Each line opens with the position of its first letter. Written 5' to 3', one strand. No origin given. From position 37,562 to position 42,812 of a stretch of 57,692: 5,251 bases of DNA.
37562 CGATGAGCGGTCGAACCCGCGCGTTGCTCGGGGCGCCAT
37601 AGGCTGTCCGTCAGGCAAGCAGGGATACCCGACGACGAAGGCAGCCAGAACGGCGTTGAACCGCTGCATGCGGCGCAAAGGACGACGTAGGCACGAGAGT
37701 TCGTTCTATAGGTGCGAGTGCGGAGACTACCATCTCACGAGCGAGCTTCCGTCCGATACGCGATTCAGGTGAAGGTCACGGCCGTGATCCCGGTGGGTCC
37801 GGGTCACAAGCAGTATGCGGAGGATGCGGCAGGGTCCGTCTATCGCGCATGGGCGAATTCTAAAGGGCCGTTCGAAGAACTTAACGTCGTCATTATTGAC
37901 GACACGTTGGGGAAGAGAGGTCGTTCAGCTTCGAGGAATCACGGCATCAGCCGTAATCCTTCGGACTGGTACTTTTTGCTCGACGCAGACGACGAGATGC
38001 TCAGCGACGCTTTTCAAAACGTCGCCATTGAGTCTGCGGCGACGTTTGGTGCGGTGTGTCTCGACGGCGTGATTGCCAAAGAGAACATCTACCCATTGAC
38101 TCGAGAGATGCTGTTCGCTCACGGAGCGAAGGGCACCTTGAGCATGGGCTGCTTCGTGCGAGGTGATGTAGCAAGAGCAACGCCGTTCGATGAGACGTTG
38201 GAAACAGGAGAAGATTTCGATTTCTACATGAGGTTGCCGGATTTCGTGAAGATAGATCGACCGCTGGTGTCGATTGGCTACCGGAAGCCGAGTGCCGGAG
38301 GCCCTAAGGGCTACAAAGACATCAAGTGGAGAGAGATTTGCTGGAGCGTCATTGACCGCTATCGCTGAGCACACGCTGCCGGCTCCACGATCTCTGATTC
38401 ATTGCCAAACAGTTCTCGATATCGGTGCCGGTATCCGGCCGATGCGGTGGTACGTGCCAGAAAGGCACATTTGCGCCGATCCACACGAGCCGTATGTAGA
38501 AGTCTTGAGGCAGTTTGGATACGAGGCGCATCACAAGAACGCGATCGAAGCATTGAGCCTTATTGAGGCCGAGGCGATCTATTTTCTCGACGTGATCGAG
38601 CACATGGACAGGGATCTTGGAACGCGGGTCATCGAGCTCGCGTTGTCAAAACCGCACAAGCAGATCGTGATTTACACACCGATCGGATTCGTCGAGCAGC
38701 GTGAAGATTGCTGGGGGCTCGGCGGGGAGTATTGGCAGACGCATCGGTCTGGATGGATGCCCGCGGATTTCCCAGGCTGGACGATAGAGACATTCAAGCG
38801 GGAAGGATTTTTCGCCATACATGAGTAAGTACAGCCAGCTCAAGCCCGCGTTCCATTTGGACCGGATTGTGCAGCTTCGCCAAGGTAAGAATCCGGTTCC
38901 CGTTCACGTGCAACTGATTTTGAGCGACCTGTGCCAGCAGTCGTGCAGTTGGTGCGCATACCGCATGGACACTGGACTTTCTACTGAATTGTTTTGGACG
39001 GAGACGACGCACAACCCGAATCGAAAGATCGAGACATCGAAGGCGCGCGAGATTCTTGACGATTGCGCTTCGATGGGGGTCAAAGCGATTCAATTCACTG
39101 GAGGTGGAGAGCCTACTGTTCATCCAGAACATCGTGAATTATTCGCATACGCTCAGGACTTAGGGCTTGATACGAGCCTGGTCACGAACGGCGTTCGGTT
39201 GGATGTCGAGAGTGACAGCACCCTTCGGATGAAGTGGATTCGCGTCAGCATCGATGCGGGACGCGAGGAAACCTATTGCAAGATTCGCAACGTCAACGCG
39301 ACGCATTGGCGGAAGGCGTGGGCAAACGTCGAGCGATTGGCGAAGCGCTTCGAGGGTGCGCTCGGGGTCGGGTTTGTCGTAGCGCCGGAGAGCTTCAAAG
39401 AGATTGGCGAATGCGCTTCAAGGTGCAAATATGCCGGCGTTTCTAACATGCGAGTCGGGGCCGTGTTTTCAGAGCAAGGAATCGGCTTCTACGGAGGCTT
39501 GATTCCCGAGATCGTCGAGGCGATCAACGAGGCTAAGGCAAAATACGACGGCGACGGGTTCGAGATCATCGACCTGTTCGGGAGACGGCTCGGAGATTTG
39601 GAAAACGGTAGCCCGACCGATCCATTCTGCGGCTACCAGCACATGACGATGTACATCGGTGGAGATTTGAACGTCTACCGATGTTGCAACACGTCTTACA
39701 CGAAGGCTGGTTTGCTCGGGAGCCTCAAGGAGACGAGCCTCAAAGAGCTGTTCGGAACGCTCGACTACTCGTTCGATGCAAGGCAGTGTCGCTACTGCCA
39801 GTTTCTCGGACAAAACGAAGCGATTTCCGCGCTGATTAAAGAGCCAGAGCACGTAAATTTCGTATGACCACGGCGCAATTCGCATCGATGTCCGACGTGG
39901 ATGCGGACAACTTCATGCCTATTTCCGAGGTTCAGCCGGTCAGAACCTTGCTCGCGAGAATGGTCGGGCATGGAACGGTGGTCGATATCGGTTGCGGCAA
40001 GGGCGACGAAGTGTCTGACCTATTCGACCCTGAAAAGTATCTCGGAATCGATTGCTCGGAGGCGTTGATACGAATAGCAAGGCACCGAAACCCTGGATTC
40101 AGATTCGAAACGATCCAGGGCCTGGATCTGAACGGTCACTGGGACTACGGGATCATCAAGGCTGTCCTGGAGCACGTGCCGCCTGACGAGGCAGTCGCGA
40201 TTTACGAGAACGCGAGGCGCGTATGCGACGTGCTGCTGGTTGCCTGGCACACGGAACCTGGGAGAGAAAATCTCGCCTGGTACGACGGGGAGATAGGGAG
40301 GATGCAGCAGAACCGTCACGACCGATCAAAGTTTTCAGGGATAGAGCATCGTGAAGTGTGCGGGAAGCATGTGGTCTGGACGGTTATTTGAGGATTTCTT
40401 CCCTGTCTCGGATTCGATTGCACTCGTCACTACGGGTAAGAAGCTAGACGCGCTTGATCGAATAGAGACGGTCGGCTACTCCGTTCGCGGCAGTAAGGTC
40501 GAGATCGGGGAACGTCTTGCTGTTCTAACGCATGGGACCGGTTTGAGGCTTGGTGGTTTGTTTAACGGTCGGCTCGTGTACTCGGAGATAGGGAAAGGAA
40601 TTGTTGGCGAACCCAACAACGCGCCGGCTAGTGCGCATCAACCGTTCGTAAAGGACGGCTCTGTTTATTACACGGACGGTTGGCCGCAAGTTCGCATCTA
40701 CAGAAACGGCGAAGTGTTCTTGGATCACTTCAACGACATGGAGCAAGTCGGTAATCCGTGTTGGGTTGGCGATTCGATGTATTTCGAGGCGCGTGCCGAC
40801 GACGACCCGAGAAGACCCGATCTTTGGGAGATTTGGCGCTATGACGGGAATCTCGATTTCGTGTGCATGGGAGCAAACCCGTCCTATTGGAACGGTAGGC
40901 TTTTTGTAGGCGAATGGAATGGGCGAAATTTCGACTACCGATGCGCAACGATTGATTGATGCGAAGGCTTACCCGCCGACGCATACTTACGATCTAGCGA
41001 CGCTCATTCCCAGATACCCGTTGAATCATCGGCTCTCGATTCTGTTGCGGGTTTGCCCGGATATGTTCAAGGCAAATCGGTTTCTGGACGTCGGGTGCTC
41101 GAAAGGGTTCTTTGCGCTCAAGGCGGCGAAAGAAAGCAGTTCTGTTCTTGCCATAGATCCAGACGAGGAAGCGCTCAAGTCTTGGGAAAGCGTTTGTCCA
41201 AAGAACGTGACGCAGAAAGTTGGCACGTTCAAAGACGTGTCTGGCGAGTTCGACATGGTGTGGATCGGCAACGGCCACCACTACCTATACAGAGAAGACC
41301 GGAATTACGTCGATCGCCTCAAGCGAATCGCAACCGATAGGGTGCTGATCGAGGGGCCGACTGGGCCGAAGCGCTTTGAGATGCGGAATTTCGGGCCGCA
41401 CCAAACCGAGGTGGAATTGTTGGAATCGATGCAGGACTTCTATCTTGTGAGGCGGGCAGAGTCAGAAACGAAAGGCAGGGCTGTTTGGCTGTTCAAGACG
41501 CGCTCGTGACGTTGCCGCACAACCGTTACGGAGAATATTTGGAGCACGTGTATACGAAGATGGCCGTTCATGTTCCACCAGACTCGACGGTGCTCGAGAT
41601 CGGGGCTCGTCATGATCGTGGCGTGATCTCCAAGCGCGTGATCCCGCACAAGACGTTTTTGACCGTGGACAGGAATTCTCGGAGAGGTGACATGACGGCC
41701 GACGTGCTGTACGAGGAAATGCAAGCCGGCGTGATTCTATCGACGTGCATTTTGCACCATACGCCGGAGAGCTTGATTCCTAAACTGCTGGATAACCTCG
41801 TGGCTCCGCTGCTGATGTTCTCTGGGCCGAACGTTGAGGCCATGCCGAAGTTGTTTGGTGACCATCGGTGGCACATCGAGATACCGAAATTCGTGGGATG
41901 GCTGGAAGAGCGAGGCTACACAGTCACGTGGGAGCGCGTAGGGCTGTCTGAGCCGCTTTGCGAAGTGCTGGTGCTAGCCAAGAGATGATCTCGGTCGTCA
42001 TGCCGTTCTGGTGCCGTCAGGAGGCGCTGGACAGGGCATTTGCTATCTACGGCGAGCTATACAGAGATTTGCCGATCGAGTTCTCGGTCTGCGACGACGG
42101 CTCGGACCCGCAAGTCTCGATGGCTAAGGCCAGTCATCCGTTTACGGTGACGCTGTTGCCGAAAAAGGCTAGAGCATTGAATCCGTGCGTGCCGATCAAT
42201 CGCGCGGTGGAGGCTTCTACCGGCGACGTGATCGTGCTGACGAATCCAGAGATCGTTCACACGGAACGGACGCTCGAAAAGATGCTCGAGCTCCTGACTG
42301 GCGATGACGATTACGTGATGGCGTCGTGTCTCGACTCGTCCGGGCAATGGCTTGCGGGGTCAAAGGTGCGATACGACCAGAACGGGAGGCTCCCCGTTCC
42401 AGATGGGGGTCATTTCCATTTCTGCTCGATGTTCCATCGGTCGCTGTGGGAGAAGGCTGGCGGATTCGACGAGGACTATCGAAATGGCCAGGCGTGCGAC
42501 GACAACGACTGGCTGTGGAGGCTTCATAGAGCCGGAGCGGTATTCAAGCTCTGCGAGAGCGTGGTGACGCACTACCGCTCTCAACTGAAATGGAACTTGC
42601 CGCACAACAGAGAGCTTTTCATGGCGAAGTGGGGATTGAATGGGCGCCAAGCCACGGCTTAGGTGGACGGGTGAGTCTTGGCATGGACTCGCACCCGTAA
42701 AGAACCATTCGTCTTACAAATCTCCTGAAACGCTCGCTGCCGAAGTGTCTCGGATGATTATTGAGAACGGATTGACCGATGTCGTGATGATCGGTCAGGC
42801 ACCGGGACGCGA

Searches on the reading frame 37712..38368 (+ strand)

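Call 24: search_protein_families(library=phrogs, proteins=[window:37712-38368:+], max_evalue=0.001)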
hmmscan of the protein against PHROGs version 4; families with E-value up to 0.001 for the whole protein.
window:37712-38368:+ (218 aa): 0 families

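Call 30: search_protein_families(library=pfam, proteins=[window:37712-38368:+], max_evalue=0.001)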
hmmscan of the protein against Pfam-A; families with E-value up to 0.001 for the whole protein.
window:37712-38368:+ (218 aa): 2 families
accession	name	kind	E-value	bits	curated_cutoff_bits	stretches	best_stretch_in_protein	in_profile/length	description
PF10111.15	Glyco_tranf_2_2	-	4.1e-05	23.7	27.3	0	70-105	68-103/276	Glycosyltransferase like family 2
PF00535.33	Glycos_transf_2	-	4.2e-05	24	23.3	1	58-121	54-117/168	Glycosyl transferase family 2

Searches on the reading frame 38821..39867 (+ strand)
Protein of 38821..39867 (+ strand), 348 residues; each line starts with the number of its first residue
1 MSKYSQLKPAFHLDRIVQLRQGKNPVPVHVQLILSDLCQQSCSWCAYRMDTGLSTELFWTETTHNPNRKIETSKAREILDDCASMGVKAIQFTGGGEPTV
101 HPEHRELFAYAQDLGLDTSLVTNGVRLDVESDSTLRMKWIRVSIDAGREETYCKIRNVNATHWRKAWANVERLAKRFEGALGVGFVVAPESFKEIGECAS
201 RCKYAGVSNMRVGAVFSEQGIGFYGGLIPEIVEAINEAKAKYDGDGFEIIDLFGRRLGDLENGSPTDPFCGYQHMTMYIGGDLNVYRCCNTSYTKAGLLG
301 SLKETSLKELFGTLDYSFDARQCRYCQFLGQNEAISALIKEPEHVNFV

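Call 24: search_protein_families(library=phrogs, proteins=[window:38821-39867:+], max_evalue=0.001)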
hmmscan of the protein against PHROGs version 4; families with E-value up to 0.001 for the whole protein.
window:38821-39867:+ (348 aa): 1 family
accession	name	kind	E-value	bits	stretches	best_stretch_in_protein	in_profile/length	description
phrog_21308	-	other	4.3e-07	29.4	1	30-156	415-537/735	radical SAM domain-containing protein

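Call 30: search_protein_families(library=pfam, proteins=[window:38821-39867:+], max_evalue=0.001)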
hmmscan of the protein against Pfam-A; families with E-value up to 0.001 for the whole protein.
window:38821-39867:+ (348 aa): 1 family
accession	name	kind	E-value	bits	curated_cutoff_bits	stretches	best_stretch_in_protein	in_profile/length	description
PF04055.27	Radical_SAM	-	2.9e-16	60.5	29.5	1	33-197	2-161/166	Radical SAM superfamily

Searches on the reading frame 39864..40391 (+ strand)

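Call 30: search_protein_families(library=pfam, proteins=[window:39864-40391:+], max_evalue=0.001)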
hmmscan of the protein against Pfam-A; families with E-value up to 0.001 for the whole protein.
window:39864-40391:+ (175 aa): 5 families
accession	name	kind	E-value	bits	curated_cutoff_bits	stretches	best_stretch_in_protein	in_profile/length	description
PF13649.12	Methyltransf_25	-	1.3e-08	35.8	27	1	39-121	1-93/97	Methyltransferase domain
PF08242.18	Methyltransf_12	-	2.8e-07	31.6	30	1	40-120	1-91/98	Methyltransferase domain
PF13489.12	Methyltransf_23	-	2.2e-06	27.9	27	1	30-107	17-96/164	Methyltransferase domain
PF13847.12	Methyltransf_31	-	5.6e-06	26.5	27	1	37-106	5-88/145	Methyltransferase domain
PF08241.18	Methyltransf_11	-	2.2e-05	25.4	21.2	1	40-120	1-86/95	Methyltransferase domain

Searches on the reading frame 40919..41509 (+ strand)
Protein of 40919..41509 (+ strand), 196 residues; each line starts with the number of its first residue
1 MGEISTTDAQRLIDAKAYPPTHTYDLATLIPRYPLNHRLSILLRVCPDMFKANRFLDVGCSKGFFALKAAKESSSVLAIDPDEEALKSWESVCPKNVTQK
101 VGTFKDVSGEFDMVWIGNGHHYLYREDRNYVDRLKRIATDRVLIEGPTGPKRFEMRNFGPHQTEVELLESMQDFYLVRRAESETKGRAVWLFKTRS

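Call 30: search_protein_families(library=pfam, proteins=[window:40919-41509:+], max_evalue=0.001)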
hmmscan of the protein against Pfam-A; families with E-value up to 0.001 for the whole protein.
window:40919-41509:+ (196 aa): 4 families
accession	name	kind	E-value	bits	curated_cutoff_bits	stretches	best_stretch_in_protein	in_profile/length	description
PF13649.12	Methyltransf_25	-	3.2e-08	34.6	27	1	56-137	2-92/97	Methyltransferase domain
PF08241.18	Methyltransf_11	-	8.8e-07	29.9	21.2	1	56-137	1-86/95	Methyltransferase domain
PF08242.18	Methyltransf_12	-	4.3e-06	27.8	30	1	56-140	1-94/98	Methyltransferase domain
PF13847.12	Methyltransf_31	-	3.4e-05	24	27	1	51-114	3-78/145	Methyltransferase domain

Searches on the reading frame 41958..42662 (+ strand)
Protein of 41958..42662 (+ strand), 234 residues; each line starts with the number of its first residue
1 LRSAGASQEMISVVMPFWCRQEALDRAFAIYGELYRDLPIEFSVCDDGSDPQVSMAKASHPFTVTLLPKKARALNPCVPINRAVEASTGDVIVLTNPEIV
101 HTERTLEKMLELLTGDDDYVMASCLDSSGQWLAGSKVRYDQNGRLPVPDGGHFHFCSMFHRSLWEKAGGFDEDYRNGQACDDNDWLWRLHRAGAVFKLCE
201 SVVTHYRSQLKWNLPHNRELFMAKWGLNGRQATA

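Call 30: search_protein_families(library=pfam, proteins=[window:41958-42662:+], max_evalue=0.001)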
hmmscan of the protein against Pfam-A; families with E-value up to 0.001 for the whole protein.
window:41958-42662:+ (234 aa): 1 family
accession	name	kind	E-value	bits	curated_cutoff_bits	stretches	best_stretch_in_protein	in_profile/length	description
PF00535.33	Glycos_transf_2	-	4.5e-08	33.6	23.3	1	12-159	1-159/168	Glycosyl transferase family 2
